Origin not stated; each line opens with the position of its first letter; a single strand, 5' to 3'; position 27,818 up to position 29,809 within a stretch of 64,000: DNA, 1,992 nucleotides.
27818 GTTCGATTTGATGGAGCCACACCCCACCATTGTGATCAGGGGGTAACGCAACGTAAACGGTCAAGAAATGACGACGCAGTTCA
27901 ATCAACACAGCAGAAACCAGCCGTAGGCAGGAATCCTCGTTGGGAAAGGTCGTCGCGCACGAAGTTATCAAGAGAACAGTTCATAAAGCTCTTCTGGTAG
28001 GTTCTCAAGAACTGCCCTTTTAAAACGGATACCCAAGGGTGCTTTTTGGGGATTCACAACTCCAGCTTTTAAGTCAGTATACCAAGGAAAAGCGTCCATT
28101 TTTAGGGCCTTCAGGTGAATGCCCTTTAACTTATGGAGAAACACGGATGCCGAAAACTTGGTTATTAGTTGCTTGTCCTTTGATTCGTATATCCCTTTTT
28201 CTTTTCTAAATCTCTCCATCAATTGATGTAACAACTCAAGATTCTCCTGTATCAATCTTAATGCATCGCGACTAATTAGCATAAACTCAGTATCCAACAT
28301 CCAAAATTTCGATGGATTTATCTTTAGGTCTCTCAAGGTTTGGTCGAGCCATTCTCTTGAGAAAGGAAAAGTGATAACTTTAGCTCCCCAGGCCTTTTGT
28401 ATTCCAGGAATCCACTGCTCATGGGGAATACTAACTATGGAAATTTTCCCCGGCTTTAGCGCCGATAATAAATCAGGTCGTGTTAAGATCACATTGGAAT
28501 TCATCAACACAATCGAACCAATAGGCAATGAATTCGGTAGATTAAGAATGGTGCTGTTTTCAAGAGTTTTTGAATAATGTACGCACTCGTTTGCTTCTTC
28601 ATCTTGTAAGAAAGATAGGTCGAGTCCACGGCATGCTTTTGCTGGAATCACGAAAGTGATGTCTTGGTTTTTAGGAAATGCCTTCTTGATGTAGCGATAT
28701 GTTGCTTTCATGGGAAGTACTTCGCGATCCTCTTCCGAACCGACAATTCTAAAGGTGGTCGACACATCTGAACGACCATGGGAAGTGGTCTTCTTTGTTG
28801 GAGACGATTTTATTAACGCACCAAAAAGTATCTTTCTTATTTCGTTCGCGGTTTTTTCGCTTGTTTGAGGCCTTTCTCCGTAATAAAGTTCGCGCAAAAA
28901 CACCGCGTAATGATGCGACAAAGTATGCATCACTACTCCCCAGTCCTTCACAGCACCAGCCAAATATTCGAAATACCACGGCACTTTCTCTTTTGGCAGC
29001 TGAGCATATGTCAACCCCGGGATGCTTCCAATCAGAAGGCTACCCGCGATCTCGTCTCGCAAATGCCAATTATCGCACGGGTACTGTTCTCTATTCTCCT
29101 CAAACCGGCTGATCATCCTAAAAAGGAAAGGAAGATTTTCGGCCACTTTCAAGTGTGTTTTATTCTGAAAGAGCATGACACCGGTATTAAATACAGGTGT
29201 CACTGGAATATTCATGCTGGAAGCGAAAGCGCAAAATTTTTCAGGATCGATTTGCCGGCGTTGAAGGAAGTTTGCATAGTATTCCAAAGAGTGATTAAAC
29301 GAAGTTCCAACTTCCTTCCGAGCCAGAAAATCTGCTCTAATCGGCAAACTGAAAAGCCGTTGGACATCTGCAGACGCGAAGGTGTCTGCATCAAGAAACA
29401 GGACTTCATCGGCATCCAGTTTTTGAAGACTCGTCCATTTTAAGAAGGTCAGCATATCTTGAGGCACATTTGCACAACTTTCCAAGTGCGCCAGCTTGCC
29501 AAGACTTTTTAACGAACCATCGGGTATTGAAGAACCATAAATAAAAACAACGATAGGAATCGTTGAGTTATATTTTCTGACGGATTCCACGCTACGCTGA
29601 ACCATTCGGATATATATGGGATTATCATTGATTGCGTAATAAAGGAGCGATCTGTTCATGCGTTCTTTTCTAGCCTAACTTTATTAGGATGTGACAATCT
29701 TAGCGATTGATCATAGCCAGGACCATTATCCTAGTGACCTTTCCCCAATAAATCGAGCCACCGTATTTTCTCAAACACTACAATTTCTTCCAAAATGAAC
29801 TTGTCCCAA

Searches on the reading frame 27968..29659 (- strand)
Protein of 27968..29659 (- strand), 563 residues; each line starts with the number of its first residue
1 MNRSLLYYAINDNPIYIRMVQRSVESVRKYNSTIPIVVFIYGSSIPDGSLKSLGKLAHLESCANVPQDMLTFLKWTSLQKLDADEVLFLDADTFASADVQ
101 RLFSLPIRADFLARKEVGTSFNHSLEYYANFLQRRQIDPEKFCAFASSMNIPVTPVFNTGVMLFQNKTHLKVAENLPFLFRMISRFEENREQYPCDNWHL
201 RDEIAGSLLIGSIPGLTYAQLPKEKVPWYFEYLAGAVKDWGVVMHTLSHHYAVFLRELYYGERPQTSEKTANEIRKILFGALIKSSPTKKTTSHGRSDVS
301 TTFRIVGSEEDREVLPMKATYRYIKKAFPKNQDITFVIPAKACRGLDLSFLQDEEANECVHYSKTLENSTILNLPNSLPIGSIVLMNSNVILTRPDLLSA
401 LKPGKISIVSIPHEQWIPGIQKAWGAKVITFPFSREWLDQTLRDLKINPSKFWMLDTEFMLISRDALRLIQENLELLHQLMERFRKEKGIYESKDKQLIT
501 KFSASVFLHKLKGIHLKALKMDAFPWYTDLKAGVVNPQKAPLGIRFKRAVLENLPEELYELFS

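Call 11: search_protein_families(library=ncbifam, proteins=[window:27968-29659:-], max_evalue=0.1)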
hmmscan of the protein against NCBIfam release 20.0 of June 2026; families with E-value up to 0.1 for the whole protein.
window:27968-29659:- (563 aa): 0 families

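Call 62: search_protein_families(library=pfam, proteins=[window:27968-29659:-], max_evalue=0.001)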
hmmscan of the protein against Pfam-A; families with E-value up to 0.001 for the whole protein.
window:27968-29659:- (563 aa): 1 family
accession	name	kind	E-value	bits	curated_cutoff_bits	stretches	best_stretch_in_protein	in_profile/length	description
PF01501.26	Glyco_transf_8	-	2.1e-08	34.5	24.3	1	68-168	83-169/253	Glycosyl transferase family 8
